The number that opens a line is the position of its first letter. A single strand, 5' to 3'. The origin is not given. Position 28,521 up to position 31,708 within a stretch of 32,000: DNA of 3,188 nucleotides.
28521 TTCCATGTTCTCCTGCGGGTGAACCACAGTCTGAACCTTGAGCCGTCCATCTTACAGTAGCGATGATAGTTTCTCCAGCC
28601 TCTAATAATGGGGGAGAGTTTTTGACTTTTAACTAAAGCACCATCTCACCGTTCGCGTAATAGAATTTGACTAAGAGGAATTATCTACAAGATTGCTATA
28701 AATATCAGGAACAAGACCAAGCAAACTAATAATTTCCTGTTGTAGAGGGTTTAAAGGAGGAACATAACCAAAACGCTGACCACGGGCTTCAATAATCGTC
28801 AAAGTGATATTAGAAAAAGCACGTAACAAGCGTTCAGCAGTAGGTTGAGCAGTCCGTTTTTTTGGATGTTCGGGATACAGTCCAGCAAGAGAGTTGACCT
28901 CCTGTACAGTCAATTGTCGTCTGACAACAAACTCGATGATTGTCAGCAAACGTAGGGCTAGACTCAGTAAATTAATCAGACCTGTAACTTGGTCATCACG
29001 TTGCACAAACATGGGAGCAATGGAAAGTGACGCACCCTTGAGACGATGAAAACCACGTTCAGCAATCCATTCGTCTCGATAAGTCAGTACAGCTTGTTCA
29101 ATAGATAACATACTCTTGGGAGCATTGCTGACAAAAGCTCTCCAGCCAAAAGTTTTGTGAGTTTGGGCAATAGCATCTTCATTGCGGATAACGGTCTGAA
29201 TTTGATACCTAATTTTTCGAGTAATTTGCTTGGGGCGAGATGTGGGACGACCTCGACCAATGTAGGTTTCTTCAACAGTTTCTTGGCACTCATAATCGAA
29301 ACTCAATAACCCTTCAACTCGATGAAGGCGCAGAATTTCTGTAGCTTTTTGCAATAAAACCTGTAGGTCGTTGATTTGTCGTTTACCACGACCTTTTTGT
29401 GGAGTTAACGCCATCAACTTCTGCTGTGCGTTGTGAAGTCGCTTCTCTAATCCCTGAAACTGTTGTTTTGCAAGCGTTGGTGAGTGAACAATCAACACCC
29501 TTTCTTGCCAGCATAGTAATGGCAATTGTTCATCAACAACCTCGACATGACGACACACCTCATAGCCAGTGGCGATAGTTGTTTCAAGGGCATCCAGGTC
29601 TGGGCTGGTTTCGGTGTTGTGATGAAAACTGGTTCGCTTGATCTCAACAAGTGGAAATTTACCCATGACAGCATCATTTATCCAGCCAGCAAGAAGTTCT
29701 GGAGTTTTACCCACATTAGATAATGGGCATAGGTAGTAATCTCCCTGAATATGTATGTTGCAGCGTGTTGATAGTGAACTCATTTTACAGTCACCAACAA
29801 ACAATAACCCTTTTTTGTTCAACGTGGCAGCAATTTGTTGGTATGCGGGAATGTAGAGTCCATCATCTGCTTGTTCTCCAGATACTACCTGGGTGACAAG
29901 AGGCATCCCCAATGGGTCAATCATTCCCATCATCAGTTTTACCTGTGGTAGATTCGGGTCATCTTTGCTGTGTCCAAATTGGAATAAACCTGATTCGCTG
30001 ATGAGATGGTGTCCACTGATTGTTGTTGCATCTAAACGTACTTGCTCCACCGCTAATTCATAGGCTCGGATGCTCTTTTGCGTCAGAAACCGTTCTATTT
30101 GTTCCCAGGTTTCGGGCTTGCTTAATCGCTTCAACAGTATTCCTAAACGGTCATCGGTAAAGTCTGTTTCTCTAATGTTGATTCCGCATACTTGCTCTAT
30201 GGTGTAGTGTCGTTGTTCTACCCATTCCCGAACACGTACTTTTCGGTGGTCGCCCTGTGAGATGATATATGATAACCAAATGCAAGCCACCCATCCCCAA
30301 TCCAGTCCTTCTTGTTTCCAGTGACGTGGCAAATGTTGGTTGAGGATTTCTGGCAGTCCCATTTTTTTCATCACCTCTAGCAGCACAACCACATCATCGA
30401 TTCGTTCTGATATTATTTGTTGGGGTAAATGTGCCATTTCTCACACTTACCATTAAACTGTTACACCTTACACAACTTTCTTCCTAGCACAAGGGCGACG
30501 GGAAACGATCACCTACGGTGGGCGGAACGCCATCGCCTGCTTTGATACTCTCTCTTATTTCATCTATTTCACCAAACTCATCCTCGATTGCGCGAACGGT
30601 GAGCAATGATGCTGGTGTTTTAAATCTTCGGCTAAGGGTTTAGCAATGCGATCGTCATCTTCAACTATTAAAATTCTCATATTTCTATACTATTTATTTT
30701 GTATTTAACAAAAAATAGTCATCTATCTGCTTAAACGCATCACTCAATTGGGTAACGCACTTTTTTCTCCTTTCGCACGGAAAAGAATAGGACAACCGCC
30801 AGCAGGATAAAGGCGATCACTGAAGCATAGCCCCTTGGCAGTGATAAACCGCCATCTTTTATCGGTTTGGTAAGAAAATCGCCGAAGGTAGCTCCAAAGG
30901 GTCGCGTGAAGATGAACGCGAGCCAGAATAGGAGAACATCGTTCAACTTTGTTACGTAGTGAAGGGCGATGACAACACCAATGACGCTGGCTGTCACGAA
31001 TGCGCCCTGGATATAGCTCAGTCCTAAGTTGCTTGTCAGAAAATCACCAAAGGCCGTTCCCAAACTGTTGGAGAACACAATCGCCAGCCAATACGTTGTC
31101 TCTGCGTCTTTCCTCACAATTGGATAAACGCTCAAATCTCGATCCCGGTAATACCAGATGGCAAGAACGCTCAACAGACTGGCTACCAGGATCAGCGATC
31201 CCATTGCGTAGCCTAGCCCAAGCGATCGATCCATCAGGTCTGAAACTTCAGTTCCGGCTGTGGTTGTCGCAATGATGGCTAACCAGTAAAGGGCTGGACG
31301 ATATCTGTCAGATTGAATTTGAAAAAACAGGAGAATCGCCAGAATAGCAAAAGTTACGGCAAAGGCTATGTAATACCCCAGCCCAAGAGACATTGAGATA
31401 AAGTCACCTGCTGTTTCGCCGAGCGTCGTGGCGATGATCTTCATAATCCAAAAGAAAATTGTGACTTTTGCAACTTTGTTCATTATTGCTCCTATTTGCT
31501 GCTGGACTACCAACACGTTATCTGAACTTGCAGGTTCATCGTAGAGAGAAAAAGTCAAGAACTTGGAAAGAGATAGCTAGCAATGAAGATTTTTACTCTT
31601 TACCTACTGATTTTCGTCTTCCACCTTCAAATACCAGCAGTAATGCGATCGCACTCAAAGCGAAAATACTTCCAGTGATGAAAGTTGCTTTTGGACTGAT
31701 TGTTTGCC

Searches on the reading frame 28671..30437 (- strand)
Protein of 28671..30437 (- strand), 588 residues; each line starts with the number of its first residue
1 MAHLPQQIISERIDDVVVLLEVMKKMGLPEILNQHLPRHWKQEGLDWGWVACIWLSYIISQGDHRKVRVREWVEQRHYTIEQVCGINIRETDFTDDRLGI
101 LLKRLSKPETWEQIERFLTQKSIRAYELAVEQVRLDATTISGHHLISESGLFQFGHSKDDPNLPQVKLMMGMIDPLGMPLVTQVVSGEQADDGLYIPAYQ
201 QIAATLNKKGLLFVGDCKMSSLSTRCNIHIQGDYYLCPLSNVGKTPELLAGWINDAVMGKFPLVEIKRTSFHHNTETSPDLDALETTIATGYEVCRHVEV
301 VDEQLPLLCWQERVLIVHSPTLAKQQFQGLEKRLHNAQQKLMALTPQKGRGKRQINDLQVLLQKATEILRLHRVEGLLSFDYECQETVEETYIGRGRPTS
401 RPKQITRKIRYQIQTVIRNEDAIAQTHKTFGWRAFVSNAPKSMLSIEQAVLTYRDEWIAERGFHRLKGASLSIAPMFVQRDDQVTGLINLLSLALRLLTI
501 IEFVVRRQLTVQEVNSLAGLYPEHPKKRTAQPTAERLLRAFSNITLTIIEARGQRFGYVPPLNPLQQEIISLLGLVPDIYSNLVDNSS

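Call 38: search_protein_families(library=pfam, proteins=[window:28671-30437:-], max_evalue=0.01)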
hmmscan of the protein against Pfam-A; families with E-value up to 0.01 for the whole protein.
window:28671-30437:- (588 aa): 2 families
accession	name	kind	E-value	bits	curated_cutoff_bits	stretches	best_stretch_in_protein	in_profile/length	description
PF14104.11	DUF4277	-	2e-05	25.4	25.4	1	11-109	4-99/109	Domain of unknown function (DUF4277)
PF01609.27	DDE_Tnp_1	-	0.0017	18.6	23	0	395-495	116-198/200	Transposase DDE domain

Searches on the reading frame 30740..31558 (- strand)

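Call 38: search_protein_families(library=pfam, proteins=[window:30740-31558:-], max_evalue=0.01)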
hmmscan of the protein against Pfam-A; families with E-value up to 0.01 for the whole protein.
window:30740-31558:- (272 aa): 1 family
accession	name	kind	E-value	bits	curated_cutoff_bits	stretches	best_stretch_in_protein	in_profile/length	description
PF03988.17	DUF347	-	6.7e-62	206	28.2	4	35-86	1-52/52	Repeat of Unknown Function (DUF347)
